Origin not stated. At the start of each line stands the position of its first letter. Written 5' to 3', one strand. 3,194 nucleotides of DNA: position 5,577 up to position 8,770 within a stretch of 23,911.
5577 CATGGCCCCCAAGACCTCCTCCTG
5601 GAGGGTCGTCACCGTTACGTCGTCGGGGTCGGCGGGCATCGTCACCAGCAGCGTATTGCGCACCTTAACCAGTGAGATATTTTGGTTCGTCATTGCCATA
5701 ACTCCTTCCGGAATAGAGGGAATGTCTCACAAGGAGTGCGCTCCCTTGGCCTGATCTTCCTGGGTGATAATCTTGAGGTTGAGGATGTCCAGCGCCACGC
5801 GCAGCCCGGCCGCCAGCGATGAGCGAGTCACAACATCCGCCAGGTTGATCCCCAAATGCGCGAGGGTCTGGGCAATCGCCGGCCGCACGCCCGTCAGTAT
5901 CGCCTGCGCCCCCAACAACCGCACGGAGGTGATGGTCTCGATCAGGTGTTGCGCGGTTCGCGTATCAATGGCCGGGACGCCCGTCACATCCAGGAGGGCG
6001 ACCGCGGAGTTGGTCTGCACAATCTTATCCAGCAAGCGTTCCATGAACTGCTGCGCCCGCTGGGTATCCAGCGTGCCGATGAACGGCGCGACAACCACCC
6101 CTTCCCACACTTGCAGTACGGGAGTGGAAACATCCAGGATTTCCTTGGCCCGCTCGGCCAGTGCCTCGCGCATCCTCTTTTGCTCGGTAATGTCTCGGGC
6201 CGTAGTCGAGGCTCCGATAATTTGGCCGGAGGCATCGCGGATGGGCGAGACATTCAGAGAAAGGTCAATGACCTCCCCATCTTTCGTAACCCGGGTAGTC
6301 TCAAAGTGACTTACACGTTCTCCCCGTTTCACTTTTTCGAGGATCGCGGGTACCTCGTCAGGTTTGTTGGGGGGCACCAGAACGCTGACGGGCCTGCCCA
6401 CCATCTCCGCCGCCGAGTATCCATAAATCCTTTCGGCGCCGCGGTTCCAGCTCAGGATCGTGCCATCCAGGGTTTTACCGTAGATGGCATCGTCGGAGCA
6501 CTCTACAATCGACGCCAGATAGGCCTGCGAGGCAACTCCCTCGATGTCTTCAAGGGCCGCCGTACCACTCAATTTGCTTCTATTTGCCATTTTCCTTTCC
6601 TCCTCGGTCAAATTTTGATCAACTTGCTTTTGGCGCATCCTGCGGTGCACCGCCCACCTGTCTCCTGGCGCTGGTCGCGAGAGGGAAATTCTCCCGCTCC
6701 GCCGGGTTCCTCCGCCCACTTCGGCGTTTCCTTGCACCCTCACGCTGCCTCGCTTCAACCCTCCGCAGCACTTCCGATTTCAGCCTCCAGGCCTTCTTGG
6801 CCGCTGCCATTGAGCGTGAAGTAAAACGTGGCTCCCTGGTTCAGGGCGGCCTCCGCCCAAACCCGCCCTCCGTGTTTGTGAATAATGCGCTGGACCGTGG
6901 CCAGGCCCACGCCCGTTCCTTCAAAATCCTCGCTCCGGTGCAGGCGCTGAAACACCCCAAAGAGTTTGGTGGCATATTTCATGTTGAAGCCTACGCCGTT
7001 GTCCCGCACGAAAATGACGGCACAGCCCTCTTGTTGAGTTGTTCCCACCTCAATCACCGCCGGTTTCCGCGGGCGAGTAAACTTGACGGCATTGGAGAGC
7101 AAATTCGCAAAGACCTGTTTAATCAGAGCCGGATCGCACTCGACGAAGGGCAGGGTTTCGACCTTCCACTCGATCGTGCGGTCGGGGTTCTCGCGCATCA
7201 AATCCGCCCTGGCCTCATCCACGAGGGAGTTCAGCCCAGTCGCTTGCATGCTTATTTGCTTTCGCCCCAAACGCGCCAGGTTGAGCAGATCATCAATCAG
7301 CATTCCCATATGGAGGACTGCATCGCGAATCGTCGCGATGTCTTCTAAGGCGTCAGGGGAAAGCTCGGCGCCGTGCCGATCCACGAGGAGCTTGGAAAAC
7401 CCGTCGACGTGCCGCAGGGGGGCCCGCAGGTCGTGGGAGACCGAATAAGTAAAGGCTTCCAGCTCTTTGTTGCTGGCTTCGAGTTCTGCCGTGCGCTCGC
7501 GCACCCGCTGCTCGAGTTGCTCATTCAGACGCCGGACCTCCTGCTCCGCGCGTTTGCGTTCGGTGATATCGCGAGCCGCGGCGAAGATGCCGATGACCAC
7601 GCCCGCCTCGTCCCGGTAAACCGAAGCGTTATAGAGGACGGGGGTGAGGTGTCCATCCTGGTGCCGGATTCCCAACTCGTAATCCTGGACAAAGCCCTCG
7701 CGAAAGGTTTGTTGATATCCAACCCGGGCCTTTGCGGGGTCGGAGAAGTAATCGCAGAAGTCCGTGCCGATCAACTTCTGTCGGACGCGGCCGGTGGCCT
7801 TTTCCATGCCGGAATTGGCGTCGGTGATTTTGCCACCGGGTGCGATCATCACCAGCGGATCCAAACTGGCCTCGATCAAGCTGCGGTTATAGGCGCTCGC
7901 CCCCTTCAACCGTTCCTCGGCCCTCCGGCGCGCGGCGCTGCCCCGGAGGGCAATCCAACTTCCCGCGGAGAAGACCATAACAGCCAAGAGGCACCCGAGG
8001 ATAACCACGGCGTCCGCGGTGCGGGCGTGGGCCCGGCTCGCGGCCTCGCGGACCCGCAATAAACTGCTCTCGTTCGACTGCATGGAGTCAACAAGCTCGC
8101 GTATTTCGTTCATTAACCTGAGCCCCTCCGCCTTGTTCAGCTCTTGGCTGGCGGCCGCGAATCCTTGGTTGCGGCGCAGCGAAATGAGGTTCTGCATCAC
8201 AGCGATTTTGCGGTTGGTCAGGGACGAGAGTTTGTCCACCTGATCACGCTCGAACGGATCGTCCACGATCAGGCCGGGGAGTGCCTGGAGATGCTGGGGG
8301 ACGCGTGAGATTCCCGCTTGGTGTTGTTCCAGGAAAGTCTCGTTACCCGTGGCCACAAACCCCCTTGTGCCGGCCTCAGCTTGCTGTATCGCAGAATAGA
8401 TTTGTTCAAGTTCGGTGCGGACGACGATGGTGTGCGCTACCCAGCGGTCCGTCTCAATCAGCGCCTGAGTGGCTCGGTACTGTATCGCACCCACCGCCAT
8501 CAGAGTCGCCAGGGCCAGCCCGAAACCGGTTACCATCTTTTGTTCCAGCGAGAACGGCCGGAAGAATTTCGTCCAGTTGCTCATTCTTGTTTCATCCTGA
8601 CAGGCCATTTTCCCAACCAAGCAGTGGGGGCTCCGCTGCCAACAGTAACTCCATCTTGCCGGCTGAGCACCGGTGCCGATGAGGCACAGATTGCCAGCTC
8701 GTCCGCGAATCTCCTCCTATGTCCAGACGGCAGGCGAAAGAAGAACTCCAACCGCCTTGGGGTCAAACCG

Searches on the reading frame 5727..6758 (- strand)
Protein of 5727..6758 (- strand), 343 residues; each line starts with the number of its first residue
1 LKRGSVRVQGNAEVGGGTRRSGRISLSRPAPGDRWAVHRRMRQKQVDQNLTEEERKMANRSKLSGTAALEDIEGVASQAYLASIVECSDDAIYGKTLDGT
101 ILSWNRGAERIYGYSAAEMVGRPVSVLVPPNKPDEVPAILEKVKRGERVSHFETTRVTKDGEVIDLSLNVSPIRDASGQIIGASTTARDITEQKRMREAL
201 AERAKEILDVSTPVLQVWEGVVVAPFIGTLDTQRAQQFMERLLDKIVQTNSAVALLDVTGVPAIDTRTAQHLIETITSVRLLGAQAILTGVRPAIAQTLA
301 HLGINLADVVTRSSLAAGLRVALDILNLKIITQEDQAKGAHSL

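Call 8: search_protein_families(library=pfam, proteins=[window:5727-6758:-], max_evalue=0.01)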
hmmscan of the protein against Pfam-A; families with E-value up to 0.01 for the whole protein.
window:5727-6758:- (343 aa): 8 families
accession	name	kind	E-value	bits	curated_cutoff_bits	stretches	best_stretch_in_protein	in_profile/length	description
PF00989.32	PAS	-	1.8e-20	73.5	22.6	1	81-190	3-113/113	PAS fold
PF08448.16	PAS_4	-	9.7e-19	68.1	23.1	1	88-195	4-110/110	PAS fold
PF13426.13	PAS_9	-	7.1e-18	65.2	27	1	90-192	2-103/103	PAS domain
PF01740.26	STAS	-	1.7e-14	53.9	22.6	1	213-305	2-94/106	STAS domain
PF08447.18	PAS_3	-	3.5e-09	37.3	25.6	1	102-183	2-85/89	PAS fold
PF13596.12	PAS_10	-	8.2e-08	33.3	22.1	1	101-191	21-106/106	PAS domain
PF13188.13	PAS_8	-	6e-05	23.2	21.8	1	80-135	2-54/65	PAS domain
PF13466.11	STAS_2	-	0.00056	20.5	29.2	1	228-304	5-79/80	STAS domain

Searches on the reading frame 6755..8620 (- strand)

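Call 8: search_protein_families(library=pfam, proteins=[window:6755-8620:-], max_evalue=0.01)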
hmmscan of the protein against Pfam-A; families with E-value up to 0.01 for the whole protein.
window:6755-8620:- (621 aa): 10 families
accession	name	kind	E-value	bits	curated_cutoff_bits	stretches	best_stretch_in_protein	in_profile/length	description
PF05227.19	CHASE3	-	2.8e-35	121.7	28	1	58-193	2-137/138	CHASE3 domain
PF02518.31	HATPase_c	-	1.1e-22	81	26.4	1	496-603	2-107/111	Histidine kinase-, DNA gyrase B-, and HSP90-like ATPase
PF13426.13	PAS_9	-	1e-10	42.3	27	1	254-354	2-103/103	PAS domain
PF00512.31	HisKA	-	7e-10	39.3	26.9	1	388-452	3-64/66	His Kinase A (phospho-acceptor) domain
PF00989.32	PAS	-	2.7e-08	34.2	22.6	1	246-352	4-113/113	PAS fold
PF08448.16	PAS_4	-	1.1e-07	32.5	23.1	1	250-357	2-110/110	PAS fold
PF13188.13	PAS_8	-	0.00012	22.3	21.8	1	246-294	4-53/65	PAS domain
PF08447.18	PAS_3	-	0.00036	21.2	25.6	0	267-345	3-85/89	PAS fold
PF14501.12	HATPase_c_5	-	0.0024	18.2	22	1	500-590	6-89/102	GHKL domain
PF12729.13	4HB_MCP_1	-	0.0091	16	27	0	26-181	5-164/181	Four helix bundle sensory module for signal transduction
